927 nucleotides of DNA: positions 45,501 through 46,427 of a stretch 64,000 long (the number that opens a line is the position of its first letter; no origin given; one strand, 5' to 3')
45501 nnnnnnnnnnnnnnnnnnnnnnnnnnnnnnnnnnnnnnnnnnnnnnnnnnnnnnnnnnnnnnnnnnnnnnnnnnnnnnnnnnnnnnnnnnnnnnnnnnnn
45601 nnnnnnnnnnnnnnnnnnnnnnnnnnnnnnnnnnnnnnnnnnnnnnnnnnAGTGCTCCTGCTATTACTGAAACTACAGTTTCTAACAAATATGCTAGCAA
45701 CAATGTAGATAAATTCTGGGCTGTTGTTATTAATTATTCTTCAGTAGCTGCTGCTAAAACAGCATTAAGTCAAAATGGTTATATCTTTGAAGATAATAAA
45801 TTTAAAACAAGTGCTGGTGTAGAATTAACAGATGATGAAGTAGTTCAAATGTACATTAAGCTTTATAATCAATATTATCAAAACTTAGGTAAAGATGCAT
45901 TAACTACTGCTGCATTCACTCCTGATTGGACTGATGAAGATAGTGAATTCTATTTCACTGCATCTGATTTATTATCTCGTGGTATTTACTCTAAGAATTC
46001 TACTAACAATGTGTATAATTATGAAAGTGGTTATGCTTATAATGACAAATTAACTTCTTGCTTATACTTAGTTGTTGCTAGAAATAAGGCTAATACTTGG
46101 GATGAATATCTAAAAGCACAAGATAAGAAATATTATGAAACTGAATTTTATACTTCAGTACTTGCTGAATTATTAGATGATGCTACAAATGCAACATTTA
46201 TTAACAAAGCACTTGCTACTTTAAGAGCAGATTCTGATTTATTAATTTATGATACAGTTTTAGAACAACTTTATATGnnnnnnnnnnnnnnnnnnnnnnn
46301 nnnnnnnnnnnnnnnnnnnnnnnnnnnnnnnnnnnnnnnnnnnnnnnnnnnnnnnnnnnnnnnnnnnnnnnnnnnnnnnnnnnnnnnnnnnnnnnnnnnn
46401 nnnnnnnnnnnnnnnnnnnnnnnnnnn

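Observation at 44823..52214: Operon of two tandem, diverged giant paralogs encoding membrane-anchored extracytoplasmic proteins of unknown function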

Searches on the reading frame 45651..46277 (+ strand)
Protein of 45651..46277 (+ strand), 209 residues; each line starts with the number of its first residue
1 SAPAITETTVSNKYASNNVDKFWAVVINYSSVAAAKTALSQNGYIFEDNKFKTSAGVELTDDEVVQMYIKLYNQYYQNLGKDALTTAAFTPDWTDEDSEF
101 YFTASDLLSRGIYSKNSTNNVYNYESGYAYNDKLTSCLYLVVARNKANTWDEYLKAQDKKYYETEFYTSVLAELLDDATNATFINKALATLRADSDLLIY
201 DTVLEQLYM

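Call 67: search_solved_structures(query=A6, max_evalue=10, show_alignments=2)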
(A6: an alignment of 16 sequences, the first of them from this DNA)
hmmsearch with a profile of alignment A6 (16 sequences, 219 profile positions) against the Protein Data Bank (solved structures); distinct sequences matched with E-value up to 10: 3.
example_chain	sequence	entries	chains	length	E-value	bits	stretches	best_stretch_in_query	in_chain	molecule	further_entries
1yhd_A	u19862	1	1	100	0.44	13.5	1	81-147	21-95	UPF0269 protein yggX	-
1q33_A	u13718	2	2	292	0.49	13.4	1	172-211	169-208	ADP-ribose pyrophosphatase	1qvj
4e4j_A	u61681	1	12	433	1.2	12.1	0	35-72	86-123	Arginine deiminase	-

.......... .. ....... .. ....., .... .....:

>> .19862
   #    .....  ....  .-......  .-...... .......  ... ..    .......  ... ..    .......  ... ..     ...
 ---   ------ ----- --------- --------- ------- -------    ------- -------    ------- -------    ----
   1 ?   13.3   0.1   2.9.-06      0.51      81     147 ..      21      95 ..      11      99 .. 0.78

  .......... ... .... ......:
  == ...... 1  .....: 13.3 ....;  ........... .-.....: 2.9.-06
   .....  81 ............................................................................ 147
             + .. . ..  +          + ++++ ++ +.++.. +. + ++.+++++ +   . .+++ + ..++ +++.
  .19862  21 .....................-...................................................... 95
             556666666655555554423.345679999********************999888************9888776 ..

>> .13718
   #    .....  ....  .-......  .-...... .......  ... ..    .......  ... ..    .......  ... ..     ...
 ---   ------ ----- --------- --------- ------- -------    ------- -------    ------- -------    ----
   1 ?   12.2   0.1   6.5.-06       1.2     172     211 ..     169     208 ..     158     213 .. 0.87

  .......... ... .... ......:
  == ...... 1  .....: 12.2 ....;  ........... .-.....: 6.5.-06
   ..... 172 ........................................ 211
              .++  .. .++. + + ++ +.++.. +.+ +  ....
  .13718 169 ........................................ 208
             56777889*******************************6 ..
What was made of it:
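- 45669..46097 (+): A: P1, a degenerate parvulin-fold domain (aa 283-425) with no catalytic His. Call 67: no sequence-level hit.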

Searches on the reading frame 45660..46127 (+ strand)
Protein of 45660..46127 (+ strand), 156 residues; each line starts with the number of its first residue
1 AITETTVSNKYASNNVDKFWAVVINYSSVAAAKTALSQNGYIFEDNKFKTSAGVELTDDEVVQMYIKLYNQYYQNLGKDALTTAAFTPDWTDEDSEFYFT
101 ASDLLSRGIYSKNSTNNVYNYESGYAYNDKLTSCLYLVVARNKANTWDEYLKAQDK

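Call 73: predict_structure(alignment_id=A7)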
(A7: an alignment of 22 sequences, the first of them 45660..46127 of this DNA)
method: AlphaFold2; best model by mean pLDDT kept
length: 156 residues; sequences in the alignment: 22
mean_pLDDT: 91.7   pTM: 0.82
mean pLDDT of the five models: 91.7, 90.9, 88.1, 86.8, 84.4
residues with pLDDT >= 90: 104; 70-90: 50; 50-70: 2; < 50: 0
segments of 3 or more residues with pLDDT < 50: none
pLDDT, mean of each block of 10 residues (from residue 1): 84 89 97 98 97 97 97 88 90 93 92 85 91 96 89 82
secondary structure, 60 per line:
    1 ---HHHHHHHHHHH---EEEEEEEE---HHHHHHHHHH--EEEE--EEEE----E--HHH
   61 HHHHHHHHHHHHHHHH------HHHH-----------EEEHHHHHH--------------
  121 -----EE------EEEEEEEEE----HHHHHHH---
elements in order: H4-14 E18-25 H29-38 E41-44 E47-50 H58-76 H83-86 E98-100 H101-106 E134-142 H147-153
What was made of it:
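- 45669..46097 (+): Call 73: model of aa 280-435, pLDDT 91.7.
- P1-only model (pLDDT 91.7, call 73).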
